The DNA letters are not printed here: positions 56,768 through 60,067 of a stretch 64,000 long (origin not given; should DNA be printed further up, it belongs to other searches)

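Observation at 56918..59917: Multihaem cytochrome split by a seven-blade-like FG-GAP propeller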

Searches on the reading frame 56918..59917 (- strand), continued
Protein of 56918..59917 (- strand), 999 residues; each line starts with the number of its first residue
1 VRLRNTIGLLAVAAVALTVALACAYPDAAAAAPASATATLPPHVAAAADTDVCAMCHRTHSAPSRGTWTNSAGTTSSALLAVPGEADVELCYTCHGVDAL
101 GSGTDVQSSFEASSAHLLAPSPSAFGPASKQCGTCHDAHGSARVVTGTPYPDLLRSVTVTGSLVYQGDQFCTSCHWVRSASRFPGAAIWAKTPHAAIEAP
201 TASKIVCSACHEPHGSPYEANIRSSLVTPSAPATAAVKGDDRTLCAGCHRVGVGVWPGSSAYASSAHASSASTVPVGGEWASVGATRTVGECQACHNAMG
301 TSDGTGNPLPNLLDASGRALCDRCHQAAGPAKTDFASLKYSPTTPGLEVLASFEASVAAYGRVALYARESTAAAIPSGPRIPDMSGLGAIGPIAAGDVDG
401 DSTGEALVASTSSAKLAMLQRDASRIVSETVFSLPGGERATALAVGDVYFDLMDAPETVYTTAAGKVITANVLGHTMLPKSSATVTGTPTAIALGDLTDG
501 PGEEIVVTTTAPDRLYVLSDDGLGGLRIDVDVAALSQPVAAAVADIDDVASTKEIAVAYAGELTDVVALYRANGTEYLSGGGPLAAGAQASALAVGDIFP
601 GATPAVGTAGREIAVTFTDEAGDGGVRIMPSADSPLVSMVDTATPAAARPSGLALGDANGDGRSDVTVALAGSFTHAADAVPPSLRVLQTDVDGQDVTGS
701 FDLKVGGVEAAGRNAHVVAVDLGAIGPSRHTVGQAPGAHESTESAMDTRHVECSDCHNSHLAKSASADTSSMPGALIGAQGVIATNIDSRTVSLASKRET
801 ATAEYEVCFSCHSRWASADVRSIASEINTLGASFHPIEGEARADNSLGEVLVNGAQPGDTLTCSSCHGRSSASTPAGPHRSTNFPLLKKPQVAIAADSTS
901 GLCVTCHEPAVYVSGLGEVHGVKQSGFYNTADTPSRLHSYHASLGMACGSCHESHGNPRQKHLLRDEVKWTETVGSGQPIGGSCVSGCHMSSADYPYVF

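Call 46: search_protein_families(library=pfam, proteins=[P0020, P0023, P0019, P0069, P0053, P0066, P0093], max_evalue=0.001)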
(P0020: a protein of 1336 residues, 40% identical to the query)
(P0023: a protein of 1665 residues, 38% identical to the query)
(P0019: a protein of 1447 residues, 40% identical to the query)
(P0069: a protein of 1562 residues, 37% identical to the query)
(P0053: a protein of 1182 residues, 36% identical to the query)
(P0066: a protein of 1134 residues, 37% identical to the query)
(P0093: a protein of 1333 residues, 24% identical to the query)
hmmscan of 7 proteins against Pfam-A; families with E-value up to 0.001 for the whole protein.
P0020 (1336 aa): 8 families
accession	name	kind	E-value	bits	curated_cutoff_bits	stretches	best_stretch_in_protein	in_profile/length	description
PF14522.11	Cytochrome_C7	-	3.4e-18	65.6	24.8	0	625-665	12-51/67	Cytochrome c7 and related cytochrome c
PF09699.15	Paired_CXXCH_1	-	1.5e-17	63.4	20.6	2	543-589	8-39/41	Doubled CXXCH motif (Paired_CXXCH_1)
PF22113.1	Mtrc-MtrF_II-IV_dom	-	1.2e-15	57.9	30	2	382-476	79-167/176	Outer membrane cytochrome MtrC/MtrF-like, domains II/IV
PF14537.11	Cytochrom_c3_2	-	1.1e-11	45.4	25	0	1194-1298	5-70/79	Cytochrome c3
PF13517.12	FG-GAP_3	-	1.7e-08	35.4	26.9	0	699-748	16-61/61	FG-GAP-like repeat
PF01839.29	FG-GAP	-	6.7e-08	32.7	22.1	1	986-1014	2-27/37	FG-GAP repeat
PF17957.7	Big_7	-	1.5e-05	25.9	24.1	1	256-339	1-69/70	Bacterial Ig domain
PF18998.6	Flg_new_2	-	0.00052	20.4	23.6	1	30-100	2-71/73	Divergent InlB B-repeat domain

P0023 (1665 aa): 6 families
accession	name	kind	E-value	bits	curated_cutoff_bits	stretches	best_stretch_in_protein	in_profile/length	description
PF09699.15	Paired_CXXCH_1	-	5.6e-20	71.2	20.6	1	953-991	7-39/41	Doubled CXXCH motif (Paired_CXXCH_1)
PF21722.4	Gly_rich_2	-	1.1e-17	65.3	24.3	1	107-354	2-226/226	Glycine-rich domain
PF22113.1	Mtrc-MtrF_II-IV_dom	-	2e-15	57.2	30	2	830-920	81-171/176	Outer membrane cytochrome MtrC/MtrF-like, domains II/IV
PF14522.11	Cytochrome_C7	-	4.7e-14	52.4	24.8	0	791-875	13-67/67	Cytochrome c7 and related cytochrome c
PF14537.11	Cytochrom_c3_2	-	3.3e-09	37.5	25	0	712-804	8-70/79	Cytochrome c3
PF13517.12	FG-GAP_3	-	0.00023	22.2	26.9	0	1278-1332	9-58/61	FG-GAP-like repeat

P0019 (1447 aa): 9 families
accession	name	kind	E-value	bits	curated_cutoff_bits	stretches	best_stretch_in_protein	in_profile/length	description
PF09699.15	Paired_CXXCH_1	-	8.8e-24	83.4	20.6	1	740-778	5-37/41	Doubled CXXCH motif (Paired_CXXCH_1)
PF00041.27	fn3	-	1.2e-16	61.1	25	2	223-299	6-82/84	Fibronectin type III domain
PF14522.11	Cytochrome_C7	-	4.2e-16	59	24.8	0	581-664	14-67/67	Cytochrome c7 and related cytochrome c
PF13517.12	FG-GAP_3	-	9.7e-15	55.4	26.9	1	1069-1115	14-61/61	FG-GAP-like repeat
PF22113.1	Mtrc-MtrF_II-IV_dom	-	6e-13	49.1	30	0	694-784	81-170/176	Outer membrane cytochrome MtrC/MtrF-like, domains II/IV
PF14537.11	Cytochrom_c3_2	-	6.4e-09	36.6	25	0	542-628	9-66/79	Cytochrome c3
PF16893.11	fn3_2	-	3.9e-05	24.2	27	0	410-473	20-86/89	Fibronectin type III domain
PF01839.29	FG-GAP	-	0.00026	21.2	22.1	0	1099-1116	4-21/37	FG-GAP repeat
PF25059.1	FN3_DSCAM-DSCAML_C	-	0.00063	20.5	39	0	438-479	42-84/89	DSCAM/DSCAML C-terminal Fn3-like domain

P0069 (1562 aa): 6 families
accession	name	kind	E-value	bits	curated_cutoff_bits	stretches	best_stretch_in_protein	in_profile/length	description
PF14522.11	Cytochrome_C7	-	1.4e-22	79.7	24.8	2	679-763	14-67/67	Cytochrome c7 and related cytochrome c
PF09699.15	Paired_CXXCH_1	-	2.2e-22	78.9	20.6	1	846-886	5-39/41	Doubled CXXCH motif (Paired_CXXCH_1)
PF22113.1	Mtrc-MtrF_II-IV_dom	-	1.6e-16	60.8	30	3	678-766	81-167/176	Outer membrane cytochrome MtrC/MtrF-like, domains II/IV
PF13517.12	FG-GAP_3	-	5.1e-14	53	26.9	2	1009-1072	2-61/61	FG-GAP-like repeat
PF14537.11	Cytochrom_c3_2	-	6e-11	43.1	25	0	1427-1524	8-69/79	Cytochrome c3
PF19077.6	Big_13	-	1.4e-06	29.2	27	0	519-577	42-100/102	Bacterial Ig-like domain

P0053 (1182 aa): 6 families
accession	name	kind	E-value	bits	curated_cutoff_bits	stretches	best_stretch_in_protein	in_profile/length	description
PF09699.15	Paired_CXXCH_1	-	3.1e-19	68.8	20.6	1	295-334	6-39/41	Doubled CXXCH motif (Paired_CXXCH_1)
PF14522.11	Cytochrome_C7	-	1.7e-14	53.8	24.8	0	294-335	12-52/67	Cytochrome c7 and related cytochrome c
PF14537.11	Cytochrom_c3_2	-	2.9e-12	47.3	25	0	894-987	7-78/79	Cytochrome c3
PF13517.12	FG-GAP_3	-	1.7e-11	45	26.9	0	651-696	18-61/61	FG-GAP-like repeat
PF22113.1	Mtrc-MtrF_II-IV_dom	-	8.7e-11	42.1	30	1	123-215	77-167/176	Outer membrane cytochrome MtrC/MtrF-like, domains II/IV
PF01839.29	FG-GAP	-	7e-06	26.3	22.1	0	402-418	5-21/37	FG-GAP repeat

P0066 (1134 aa): 5 families
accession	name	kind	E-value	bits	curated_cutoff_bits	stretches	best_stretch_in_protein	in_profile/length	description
PF09699.15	Paired_CXXCH_1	-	3.5e-28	97.5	20.6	2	200-244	9-38/41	Doubled CXXCH motif (Paired_CXXCH_1)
PF22113.1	Mtrc-MtrF_II-IV_dom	-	2.9e-16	59.9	30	1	158-243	79-164/176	Outer membrane cytochrome MtrC/MtrF-like, domains II/IV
PF14522.11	Cytochrome_C7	-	2.1e-15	56.7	24.8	0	281-324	12-54/67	Cytochrome c7 and related cytochrome c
PF14537.11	Cytochrom_c3_2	-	8.2e-11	42.7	25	0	850-947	7-68/79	Cytochrome c3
PF13517.12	FG-GAP_3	-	5.1e-06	27.4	26.9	0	396-445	1-51/61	FG-GAP-like repeat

P0093 (1333 aa): 7 families
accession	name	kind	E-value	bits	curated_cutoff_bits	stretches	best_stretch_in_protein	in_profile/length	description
PF09699.15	Paired_CXXCH_1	-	4.9e-35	119.4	20.6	4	437-478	8-39/41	Doubled CXXCH motif (Paired_CXXCH_1)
PF13517.12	FG-GAP_3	-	4.5e-24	85.3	26.9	5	920-985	1-61/61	FG-GAP-like repeat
PF14537.11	Cytochrom_c3_2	-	2.1e-19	70.2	25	0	1205-1294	6-71/79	Cytochrome c3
PF14522.11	Cytochrome_C7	-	5.4e-16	58.6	24.8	0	503-561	5-53/67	Cytochrome c7 and related cytochrome c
PF22113.1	Mtrc-MtrF_II-IV_dom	-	2.1e-14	53.9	30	1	427-520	73-166/176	Outer membrane cytochrome MtrC/MtrF-like, domains II/IV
PF13205.12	Big_5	-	3.5e-08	34.5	23.6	1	54-144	15-104/105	Bacterial Ig-like domain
PF01839.29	FG-GAP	-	0.00061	20.1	22.1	0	916-933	5-22/37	FG-GAP repeat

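Call 50: search_protein_representatives(alignment_id=A1)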
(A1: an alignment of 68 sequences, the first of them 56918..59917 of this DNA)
Query: 68 sequences, 990 profile positions. Proteins with E-value up to 0.001 (for the whole library): 95868; up to 1e-10: 44680; up to 1e-30: 6782. The best 150 are listed.
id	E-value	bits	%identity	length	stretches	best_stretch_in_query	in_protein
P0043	0.0e+00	1332.1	-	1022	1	9-990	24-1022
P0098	0.0e+00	1290.0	-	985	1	15-990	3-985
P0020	0.0e+00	1229.0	-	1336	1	22-989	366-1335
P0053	0.0e+00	1225.7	-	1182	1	6-989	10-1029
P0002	0.0e+00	1221.5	-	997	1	3-989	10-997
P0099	0.0e+00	1215.1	-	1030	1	4-989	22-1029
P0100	0.0e+00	1210.9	-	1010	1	10-990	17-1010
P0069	0.0e+00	1188.9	-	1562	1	18-989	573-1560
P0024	0.0e+00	1180.6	-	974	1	9-990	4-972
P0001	0.0e+00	1165.5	-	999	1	9-985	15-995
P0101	0.0e+00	1165.3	-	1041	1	10-988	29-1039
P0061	0.0e+00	1164.8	-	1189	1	9-989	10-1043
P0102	0.0e+00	1161.4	-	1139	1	28-989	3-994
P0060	0.0e+00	1155.7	-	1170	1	9-989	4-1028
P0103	0.0e+00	1155.1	-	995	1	9-989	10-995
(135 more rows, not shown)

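Call 53: list_cluster_members(proteins=[P0044, P0051, P0001, P0035])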
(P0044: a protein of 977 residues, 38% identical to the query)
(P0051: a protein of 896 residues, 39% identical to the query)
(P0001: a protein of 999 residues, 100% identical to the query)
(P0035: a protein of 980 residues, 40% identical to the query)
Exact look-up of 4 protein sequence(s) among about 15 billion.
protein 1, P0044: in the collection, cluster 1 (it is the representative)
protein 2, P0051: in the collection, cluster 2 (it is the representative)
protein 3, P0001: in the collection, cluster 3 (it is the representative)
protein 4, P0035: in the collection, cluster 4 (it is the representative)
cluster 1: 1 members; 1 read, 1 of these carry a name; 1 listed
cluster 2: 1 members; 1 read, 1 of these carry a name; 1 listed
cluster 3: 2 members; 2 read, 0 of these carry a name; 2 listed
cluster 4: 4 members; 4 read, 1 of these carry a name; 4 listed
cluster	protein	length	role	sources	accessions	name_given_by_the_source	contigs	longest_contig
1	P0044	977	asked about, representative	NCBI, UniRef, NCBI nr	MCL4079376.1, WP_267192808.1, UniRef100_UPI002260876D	hypothetical protein MX659_07245 [Coriobacteriia bacterium Es71-Z0120] | cytochrome c3 family protein n=1 Tax=Parvivirga hydrogeniphila TaxID=2939460 ... | cytochrome c3 family protein [Parvivirga hydrogeniphila]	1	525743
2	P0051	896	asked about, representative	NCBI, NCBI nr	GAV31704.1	hypothetical protein emb_1c0401 [Coriobacteriaceae bacterium EMTCatB1]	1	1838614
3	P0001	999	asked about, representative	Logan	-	-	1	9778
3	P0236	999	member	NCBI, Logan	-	-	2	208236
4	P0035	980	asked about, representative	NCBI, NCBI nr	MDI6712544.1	MAG: cytochrome c3 family protein [Anaerosomatales bacterium] | cytochrome c3 family protein [Anaerosomatales bacterium]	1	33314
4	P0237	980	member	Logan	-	-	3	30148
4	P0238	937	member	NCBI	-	-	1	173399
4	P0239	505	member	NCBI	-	-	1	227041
